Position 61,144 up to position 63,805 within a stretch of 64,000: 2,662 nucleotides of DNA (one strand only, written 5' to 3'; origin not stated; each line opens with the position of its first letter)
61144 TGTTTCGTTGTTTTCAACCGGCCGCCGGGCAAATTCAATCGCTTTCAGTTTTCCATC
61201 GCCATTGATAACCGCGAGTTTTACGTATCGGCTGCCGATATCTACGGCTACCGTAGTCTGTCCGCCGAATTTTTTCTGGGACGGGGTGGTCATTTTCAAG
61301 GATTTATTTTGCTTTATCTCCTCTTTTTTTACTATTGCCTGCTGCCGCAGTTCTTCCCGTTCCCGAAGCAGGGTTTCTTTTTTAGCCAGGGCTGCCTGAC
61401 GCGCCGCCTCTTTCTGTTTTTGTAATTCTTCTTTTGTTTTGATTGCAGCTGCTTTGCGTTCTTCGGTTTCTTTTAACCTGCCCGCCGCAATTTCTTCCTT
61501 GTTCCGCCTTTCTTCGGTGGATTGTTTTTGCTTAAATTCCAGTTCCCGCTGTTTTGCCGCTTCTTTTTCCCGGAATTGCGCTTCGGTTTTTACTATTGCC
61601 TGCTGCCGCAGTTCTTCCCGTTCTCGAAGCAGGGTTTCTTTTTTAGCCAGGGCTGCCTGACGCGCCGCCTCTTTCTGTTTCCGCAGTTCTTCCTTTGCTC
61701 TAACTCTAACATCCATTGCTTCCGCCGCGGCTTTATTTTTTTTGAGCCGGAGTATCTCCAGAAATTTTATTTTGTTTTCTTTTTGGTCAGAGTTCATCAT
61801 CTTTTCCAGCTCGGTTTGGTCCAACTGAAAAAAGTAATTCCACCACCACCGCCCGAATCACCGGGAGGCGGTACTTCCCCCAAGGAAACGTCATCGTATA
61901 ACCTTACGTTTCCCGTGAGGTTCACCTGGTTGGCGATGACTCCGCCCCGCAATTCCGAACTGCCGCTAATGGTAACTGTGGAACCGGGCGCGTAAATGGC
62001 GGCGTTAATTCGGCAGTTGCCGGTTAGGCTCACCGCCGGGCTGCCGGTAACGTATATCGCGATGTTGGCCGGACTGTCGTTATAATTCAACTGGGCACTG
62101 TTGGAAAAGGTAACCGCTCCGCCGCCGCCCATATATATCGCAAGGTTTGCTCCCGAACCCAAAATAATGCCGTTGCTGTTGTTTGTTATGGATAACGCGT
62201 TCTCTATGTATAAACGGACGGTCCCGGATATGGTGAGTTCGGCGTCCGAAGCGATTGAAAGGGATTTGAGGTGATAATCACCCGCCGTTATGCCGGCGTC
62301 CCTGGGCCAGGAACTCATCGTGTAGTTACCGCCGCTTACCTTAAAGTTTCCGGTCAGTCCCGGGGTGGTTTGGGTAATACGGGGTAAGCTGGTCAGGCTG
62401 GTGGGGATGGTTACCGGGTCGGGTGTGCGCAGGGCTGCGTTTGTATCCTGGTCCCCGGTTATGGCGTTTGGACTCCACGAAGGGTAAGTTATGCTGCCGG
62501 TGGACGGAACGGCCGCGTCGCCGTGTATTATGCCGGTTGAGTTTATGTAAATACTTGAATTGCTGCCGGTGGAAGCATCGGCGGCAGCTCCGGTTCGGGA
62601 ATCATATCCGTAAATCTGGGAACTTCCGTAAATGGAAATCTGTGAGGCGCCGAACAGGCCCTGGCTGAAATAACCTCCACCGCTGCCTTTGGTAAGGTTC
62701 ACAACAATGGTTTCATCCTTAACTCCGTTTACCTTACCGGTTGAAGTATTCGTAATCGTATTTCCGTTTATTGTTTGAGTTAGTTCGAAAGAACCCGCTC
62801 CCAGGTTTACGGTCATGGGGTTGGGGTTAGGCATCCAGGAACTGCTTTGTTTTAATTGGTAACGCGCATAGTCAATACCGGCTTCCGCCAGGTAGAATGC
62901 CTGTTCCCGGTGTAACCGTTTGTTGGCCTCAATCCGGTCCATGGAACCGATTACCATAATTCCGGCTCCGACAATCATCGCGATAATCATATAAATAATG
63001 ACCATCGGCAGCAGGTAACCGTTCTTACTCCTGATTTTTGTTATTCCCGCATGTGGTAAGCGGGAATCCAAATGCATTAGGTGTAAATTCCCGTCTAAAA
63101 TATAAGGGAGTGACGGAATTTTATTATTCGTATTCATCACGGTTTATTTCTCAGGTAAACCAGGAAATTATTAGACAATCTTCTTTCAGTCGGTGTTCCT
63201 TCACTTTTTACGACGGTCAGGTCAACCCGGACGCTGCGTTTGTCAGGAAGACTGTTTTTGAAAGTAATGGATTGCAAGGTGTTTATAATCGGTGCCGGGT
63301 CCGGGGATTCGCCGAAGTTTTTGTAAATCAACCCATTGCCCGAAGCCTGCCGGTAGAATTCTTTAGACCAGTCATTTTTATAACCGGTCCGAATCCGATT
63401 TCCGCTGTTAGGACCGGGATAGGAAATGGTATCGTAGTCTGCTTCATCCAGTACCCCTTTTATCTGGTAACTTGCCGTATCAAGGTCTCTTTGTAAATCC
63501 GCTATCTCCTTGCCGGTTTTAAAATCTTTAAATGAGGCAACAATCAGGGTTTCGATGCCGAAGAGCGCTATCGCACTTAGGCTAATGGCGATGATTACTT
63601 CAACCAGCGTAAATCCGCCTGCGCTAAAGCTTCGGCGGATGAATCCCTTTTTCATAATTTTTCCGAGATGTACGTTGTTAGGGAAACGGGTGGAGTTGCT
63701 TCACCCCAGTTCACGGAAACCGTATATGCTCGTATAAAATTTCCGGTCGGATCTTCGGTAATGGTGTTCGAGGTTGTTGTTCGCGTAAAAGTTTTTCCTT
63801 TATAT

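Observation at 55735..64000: Type IV pilus locus with atypical components: PilM carrying a tandemly duplicated coiled-coil extension, and an Ig-repeat protein inserted between pilP and pilQ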

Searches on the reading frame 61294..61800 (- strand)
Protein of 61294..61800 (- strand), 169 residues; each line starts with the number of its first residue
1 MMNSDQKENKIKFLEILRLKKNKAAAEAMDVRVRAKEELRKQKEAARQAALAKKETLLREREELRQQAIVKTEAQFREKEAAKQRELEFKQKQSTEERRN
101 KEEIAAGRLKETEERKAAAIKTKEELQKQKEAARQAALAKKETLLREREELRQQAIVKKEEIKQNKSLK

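Call 40: find_homologous_proteins(query=window:61294-61800:-, max_evalue=0.01)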
Query seq(169 aa) (169 aa): 1 proteins with E <= 0.01 among 1896 candidates.
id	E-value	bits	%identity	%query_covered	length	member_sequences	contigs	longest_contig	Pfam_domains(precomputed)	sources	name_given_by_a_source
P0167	4.2e-8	52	68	22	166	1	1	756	-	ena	-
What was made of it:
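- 61294..61800 (-): Species-specific N-terminal extension of PilM, K/E/A/R/Q-rich, predicted to form one long alpha-helix. It has no homologue among 5.8 billion proteins except P0167 (call 40).
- Tried and rejected: Its only database homologue is P0167 (call 40).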

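Call 45: find_encoding_contigs(protein=P0167, flank=2000, max_places=3)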
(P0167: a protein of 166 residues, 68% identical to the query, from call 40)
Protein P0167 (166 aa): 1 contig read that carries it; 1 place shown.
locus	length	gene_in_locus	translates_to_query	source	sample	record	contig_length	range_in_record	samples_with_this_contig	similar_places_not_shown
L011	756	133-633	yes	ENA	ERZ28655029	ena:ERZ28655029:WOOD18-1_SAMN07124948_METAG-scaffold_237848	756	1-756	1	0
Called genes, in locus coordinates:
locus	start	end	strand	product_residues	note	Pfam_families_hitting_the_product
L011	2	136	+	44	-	?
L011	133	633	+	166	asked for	-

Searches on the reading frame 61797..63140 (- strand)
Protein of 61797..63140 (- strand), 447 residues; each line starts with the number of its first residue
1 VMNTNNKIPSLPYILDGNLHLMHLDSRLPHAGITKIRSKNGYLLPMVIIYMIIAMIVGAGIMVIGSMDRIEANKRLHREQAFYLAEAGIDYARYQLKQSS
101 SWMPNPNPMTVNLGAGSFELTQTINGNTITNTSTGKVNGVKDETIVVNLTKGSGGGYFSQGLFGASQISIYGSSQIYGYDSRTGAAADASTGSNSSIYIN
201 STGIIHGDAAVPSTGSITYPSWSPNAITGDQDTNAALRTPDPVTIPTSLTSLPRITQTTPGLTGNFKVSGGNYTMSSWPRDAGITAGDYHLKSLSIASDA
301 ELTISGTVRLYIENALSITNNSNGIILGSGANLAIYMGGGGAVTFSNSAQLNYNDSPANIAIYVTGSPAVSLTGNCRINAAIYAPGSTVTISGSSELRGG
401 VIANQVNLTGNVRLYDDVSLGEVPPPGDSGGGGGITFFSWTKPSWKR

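Call 3: search_protein_families(library=pfam, proteins=[window:61797-63140:-], max_evalue=0.1)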
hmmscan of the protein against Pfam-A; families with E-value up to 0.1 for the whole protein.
window:61797-63140:- (447 aa): 1 family
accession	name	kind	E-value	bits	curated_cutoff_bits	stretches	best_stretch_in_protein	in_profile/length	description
PF23981.1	DUF7305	-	7.9e-20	72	27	1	282-417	44-179/185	Domain of unknown function (DUF7305)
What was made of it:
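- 61797..63140 (-): DUF7305 protein (446/447 aa) with a pilin-like hydrophobic N-terminus, in the PilX position. Pfam PF23981 E 7.9e-20 (call 3).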

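Call 49: search_protein_families(library=ncbifam, proteins=[window:61797-63140:-], max_evalue=0.01)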
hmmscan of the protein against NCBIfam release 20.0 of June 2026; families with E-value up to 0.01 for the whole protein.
window:61797-63140:- (447 aa): 0 families

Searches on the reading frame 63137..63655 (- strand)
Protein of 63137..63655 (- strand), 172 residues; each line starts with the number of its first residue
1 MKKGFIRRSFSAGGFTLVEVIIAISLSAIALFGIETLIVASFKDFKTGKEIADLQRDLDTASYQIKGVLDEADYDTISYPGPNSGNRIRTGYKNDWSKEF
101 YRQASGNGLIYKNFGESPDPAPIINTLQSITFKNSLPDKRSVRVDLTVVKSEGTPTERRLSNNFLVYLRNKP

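Call 3: search_protein_families(library=pfam, proteins=[window:63137-63655:-], max_evalue=0.1)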
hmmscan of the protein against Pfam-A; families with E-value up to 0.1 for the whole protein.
window:63137-63655:- (172 aa): 1 family
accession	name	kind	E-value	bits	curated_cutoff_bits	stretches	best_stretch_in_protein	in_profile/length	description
PF07963.17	N_methyl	-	0.0003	20.7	21.2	1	13-33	5-25/27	Prokaryotic N-terminal methylation motif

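Call 49: search_protein_families(library=ncbifam, proteins=[window:63137-63655:-], max_evalue=0.01)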
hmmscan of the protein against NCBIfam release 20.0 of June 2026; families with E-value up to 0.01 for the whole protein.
window:63137-63655:- (172 aa): 3 families
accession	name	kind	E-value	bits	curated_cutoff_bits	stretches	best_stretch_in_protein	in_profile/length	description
TIGR02532.1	IV_pilin_GFxxxE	domain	0.00096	18.9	16.3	1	13-31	2-20/24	prepilin-type N-terminal cleavage/methylation domain-containing protein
NF007848.0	PRK10557.1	equivalog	0.0031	16.8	120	1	10-72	8-70/192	prepilin peptidase-dependent protein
NF041002.1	pilin_ComGF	equivalog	0.0069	16.6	80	1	14-108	3-100/139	competence type IV pilus minor pilin ComGF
